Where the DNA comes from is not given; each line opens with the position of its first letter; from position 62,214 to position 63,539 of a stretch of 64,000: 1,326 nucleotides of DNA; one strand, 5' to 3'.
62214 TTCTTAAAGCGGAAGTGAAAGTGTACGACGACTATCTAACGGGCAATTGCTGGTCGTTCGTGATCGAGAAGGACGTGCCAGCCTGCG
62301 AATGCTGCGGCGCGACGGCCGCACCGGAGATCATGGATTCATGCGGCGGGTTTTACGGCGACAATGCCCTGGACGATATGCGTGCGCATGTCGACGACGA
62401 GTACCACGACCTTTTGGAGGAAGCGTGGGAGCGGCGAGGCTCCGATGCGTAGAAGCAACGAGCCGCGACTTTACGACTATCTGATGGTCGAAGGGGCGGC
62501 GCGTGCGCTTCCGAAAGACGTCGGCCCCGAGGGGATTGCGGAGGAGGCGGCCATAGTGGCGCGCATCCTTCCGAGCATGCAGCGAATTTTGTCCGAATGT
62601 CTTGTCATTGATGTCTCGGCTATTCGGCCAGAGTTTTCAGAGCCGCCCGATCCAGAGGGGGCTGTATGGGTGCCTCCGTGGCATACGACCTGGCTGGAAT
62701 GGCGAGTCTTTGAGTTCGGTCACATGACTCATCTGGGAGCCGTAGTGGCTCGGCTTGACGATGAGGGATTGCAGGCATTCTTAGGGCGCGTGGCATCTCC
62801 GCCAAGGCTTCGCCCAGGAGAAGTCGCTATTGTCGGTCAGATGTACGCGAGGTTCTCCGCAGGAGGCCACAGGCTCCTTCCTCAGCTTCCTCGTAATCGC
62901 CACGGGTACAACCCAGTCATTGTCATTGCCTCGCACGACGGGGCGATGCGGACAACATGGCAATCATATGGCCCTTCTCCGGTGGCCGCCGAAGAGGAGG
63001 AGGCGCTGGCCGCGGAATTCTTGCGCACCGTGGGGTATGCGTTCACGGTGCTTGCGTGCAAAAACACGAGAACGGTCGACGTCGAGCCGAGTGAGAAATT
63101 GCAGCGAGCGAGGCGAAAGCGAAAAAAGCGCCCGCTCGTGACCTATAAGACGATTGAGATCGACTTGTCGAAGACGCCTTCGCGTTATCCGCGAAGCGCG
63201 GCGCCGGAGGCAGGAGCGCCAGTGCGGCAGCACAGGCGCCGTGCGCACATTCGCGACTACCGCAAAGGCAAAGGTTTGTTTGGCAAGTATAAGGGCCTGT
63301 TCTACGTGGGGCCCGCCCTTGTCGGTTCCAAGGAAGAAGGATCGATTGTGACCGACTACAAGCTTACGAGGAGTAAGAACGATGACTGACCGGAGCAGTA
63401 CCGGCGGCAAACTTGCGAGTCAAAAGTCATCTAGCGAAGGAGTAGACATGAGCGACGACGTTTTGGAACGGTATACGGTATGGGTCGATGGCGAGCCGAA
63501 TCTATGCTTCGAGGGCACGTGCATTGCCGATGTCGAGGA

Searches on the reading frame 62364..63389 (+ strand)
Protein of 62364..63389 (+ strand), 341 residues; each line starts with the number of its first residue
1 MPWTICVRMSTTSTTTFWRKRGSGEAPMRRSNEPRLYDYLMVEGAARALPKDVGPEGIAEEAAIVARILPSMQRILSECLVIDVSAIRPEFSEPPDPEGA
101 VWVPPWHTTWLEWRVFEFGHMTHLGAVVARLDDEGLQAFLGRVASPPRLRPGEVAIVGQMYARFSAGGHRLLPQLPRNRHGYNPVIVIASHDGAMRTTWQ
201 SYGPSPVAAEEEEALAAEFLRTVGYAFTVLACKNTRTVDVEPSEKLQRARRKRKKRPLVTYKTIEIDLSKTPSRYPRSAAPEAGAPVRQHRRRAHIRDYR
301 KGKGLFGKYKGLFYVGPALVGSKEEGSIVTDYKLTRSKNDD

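Call 68: find_encoding_contigs(protein=window:62364-63389:+, flank=10000, max_places=1)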
Protein window:62364-63389:+ (341 aa): no gene with exactly this product is on record in the collection.
